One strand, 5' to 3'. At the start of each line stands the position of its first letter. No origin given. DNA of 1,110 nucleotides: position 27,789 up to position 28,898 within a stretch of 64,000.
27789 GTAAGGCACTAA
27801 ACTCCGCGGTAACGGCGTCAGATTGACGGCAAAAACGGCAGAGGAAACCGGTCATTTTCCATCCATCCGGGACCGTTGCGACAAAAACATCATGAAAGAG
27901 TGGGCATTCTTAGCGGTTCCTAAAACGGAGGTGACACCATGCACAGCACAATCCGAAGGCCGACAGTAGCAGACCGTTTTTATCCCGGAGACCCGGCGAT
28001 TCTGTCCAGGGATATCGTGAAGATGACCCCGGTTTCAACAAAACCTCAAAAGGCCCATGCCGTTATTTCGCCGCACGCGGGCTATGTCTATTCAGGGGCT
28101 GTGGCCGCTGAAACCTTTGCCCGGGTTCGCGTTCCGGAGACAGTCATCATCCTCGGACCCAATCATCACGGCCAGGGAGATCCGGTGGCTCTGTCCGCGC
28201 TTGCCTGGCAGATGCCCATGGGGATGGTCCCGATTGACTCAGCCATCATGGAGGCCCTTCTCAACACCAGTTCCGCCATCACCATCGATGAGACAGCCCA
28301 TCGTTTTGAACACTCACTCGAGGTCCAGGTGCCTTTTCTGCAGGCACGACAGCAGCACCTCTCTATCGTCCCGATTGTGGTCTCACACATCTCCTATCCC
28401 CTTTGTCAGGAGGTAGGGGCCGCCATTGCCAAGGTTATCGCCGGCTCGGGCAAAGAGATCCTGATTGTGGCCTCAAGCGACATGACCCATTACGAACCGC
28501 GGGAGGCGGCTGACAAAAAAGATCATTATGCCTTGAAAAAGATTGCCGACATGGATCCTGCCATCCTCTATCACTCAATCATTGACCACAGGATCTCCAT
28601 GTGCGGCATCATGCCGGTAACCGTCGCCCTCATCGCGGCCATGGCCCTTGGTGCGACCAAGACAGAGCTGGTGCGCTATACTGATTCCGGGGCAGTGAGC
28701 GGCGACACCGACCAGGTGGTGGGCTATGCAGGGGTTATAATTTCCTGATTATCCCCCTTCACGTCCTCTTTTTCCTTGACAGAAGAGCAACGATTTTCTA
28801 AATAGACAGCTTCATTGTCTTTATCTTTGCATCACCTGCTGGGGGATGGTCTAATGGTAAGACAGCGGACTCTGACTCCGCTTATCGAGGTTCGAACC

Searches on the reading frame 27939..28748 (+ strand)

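Call 64: search_protein_families(library=pfam, proteins=[window:27939-28748:+], max_evalue=1)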
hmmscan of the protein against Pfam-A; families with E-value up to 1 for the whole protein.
window:27939-28748:+ (269 aa): 3 families
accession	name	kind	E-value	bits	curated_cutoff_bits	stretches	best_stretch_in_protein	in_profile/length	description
PF01875.22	Memo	-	9.8e-73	245.1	27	1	8-266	2-268/269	Memo-like protein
PF02441.25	Flavoprotein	-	0.094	12.8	22.7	1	164-247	20-89/162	Flavoprotein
PF09049.15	SNN_transmemb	-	0.13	12.8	25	1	213-239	1-26/32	Stannin transmembrane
